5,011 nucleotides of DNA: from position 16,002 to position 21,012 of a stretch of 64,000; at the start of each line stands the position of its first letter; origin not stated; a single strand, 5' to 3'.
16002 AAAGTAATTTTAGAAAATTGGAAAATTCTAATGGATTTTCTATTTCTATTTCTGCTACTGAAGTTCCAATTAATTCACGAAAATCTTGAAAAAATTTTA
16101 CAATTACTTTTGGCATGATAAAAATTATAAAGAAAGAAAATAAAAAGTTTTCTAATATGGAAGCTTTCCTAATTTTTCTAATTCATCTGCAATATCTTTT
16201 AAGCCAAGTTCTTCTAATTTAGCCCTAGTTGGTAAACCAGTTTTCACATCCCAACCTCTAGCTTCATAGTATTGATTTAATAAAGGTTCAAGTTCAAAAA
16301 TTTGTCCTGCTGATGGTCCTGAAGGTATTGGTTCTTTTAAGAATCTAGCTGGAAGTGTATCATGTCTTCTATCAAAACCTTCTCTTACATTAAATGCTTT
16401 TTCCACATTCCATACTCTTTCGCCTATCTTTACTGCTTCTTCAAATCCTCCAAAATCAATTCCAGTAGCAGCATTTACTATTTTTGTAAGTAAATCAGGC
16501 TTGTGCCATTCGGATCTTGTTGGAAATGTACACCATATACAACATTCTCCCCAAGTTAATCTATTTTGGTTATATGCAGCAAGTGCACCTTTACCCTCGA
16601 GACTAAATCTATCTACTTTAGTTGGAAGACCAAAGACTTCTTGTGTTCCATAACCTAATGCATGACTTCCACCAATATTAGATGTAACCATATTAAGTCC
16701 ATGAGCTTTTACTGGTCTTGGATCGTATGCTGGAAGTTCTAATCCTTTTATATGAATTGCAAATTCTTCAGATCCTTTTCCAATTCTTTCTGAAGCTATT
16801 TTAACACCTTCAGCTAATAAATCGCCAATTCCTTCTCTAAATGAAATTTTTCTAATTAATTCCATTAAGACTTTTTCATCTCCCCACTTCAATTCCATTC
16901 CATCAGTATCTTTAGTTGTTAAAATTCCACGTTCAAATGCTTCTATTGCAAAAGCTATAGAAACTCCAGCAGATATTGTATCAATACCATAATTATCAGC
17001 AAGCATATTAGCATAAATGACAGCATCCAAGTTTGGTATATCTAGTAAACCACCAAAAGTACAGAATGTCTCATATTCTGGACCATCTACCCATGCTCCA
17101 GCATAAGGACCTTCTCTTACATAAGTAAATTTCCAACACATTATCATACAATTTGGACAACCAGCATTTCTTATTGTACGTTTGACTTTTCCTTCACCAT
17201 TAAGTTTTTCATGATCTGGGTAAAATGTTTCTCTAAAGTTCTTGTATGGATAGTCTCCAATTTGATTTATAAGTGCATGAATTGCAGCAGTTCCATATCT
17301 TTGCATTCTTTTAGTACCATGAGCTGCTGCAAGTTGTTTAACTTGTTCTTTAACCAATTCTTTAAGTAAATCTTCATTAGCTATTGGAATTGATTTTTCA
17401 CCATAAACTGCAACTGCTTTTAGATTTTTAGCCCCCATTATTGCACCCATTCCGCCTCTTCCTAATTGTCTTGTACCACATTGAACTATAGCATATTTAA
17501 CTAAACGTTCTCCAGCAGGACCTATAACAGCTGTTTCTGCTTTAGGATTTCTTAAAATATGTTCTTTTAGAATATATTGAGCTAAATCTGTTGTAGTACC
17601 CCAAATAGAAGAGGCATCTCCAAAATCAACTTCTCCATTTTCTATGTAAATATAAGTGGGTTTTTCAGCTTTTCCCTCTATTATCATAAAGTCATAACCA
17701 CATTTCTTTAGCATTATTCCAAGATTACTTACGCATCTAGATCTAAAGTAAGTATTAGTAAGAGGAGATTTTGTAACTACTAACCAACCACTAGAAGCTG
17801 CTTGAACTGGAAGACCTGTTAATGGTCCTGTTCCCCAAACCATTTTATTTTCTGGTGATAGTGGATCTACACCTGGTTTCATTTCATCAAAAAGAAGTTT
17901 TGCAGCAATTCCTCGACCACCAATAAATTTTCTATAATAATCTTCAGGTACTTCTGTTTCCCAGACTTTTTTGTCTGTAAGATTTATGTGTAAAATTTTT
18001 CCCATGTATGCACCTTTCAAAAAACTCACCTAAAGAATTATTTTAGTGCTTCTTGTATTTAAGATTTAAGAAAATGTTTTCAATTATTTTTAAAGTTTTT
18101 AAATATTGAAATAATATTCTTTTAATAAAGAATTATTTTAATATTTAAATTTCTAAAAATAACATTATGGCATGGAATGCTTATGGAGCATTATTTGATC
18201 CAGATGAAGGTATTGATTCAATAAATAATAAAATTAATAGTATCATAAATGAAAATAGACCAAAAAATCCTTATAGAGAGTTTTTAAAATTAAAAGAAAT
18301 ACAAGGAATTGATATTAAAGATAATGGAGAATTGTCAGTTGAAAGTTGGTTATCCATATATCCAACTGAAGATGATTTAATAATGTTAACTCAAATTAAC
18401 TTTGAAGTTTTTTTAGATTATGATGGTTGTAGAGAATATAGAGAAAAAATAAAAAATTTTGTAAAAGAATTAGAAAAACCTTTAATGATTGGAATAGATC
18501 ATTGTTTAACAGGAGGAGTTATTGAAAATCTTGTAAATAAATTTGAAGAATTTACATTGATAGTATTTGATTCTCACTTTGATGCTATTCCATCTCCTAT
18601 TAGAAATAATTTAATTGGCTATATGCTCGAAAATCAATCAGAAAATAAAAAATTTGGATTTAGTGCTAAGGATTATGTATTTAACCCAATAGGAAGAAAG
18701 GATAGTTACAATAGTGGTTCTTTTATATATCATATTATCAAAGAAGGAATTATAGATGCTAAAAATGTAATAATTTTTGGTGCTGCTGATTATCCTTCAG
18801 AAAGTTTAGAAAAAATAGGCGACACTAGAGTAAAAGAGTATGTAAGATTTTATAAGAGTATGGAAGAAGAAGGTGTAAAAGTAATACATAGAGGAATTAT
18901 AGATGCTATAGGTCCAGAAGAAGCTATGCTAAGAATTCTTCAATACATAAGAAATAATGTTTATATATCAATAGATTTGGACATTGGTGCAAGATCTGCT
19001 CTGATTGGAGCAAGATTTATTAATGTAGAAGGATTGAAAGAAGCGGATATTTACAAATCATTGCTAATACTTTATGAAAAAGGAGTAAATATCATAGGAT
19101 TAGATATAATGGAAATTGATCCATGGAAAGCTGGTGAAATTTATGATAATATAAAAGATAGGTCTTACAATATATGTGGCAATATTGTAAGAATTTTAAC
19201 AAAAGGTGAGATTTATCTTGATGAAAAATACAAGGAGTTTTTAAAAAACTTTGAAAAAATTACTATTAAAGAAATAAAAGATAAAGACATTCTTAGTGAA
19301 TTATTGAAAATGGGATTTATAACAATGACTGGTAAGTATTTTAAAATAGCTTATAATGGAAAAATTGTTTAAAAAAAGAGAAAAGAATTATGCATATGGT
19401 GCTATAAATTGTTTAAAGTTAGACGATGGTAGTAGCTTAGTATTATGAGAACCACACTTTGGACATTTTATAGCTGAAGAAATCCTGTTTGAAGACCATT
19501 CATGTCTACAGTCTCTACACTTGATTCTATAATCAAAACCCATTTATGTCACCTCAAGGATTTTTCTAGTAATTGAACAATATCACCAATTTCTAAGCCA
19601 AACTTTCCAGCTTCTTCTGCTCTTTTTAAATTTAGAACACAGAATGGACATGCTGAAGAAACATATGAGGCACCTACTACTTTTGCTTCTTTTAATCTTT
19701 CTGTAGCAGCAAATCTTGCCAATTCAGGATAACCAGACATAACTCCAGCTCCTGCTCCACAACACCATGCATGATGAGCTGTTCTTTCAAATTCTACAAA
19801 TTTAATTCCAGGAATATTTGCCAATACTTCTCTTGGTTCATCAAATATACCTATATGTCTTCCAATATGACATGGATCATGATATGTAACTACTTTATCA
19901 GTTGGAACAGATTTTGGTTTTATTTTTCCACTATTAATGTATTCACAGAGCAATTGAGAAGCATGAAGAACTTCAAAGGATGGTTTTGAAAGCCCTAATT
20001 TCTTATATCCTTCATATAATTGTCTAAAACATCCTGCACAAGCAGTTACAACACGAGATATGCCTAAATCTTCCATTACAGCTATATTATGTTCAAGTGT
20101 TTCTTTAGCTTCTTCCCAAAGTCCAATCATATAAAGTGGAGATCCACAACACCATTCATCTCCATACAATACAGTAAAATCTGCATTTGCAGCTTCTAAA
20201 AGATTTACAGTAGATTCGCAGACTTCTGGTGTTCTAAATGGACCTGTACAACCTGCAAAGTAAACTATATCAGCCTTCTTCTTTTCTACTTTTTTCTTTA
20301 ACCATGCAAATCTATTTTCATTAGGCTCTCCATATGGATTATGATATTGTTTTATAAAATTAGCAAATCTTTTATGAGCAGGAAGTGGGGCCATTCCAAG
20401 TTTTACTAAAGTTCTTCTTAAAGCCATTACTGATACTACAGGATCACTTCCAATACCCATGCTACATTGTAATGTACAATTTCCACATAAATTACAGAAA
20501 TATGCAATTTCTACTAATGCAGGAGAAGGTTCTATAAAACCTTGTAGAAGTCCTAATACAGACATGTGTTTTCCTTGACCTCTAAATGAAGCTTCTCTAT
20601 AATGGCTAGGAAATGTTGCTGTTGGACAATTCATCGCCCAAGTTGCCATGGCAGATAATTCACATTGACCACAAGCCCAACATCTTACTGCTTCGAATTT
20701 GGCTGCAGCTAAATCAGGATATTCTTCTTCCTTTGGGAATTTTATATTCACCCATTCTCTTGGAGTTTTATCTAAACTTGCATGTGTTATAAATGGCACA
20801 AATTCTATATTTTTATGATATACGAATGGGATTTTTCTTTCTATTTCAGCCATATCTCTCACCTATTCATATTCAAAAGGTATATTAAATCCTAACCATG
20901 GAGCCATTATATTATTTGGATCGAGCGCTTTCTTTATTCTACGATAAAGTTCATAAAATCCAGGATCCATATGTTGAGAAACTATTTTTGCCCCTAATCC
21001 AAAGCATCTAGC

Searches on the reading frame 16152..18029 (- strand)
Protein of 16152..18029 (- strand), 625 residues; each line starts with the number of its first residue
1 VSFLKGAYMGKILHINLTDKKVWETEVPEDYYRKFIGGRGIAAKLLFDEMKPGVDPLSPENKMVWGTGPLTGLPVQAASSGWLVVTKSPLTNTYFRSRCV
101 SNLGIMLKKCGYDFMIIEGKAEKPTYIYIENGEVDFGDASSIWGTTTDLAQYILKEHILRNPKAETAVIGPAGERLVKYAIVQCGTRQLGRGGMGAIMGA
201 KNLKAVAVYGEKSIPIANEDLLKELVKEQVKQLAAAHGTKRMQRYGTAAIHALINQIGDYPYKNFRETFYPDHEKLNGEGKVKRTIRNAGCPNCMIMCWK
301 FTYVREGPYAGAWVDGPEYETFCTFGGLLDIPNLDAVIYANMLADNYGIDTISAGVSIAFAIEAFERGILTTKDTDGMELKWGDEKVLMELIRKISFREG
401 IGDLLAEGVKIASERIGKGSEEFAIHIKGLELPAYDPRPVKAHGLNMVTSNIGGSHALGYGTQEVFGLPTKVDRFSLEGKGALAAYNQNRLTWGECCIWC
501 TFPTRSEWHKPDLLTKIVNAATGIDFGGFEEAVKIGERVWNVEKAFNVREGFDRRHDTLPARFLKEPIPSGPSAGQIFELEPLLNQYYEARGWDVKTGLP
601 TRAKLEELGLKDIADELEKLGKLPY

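Call 18: search_protein_families(library=ncbifam, proteins=[window:16152-18029:-], max_evalue=0.000001)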
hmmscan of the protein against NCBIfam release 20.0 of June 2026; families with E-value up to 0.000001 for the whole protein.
window:16152-18029:- (625 aa): 2 families
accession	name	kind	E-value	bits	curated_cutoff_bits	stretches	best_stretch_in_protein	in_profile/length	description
NF007354.0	PRK09849.1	equivalog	1.8e-63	215.3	868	2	6-236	6-233/703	aldehyde ferredoxin oxidoreductase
NF040818.1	GAPOR_Arch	equivalog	6.5e-11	41.2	1300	1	12-132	5-121/654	glyceraldehyde-3-phosphate:ferredoxin oxidoreductase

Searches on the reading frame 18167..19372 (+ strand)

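Call 18: search_protein_families(library=ncbifam, proteins=[window:18167-19372:+], max_evalue=0.000001)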
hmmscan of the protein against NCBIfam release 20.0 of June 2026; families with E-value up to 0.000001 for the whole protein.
window:18167-19372:+ (401 aa): 3 families
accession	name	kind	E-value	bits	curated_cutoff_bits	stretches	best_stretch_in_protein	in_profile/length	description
TIGR01230.1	agmatinase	equivalog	1.9e-15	57.3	174.3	1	91-140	82-131/275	agmatinase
NF002564.0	PRK02190.1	subfamily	8.4e-11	41.6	302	0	178-319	159-278/307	agmatinase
TIGR01229.1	rocF_arginase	equivalog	6.1e-07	29.1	227.6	0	92-320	73-274/300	arginase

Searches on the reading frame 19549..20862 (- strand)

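Call 18: search_protein_families(library=ncbifam, proteins=[window:19549-20862:-], max_evalue=0.000001)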
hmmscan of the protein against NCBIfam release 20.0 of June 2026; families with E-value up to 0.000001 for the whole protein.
window:19549-20862:- (437 aa): 10 families
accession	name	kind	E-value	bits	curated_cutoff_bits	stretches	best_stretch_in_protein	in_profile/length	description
NF004898.0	PRK06259.1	equivalog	2.3e-58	198.1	385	1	114-435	179-487/488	fumarate reductase (CoM/CoB) subunit TfrB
NF045670.1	quin_L_LdhH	equivalog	1.3e-41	142.7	800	1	181-432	451-705/706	L-lactate dehydrogenase (quinone) large subunit LdhH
NF045724.1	ferredox_TmcB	equivalog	1.3e-26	93.1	735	1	116-414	93-406/430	electron transfer complex ferredoxin TmcB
NF008369.0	PRK11168.1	equivalog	9.8e-25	87.3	278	1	187-414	153-382/401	anaerobic glycerol-3-phosphate dehydrogenase subunit C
NF045663.1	diclust_near_Sec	equivalog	1.4e-22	79.6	530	1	50-396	295-606/759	pyridine nucleotide-disulfide oxidoreductase/dicluster-binding protein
NF045796.1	DsrK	equivalog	1.9e-20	72.9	400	1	59-400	53-401/453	sulfate reduction electron transfer complex DsrMKJOP subunit DsrK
NF045711.1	sulf_resp_HmcF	equivalog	6e-20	71.5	750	1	178-423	186-436/457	sulfate respiration complex iron-sulfur protein HmcF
TIGR03379.1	glycerol3P_GlpC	equivalog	1.6e-17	63.4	279.9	1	187-370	149-333/397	anaerobic glycerol-3-phosphate dehydrogenase subunit GlpC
TIGR03288.1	CoB_CoM_SS_B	equivalog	1.3e-15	57.4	345.15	1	199-415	2-240/290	CoB--CoM heterodisulfide reductase subunit B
NF008434.0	PRK11274.1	equivalog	5.1e-09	35.5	333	1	191-416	162-392/409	glycolate oxidase subunit GlcF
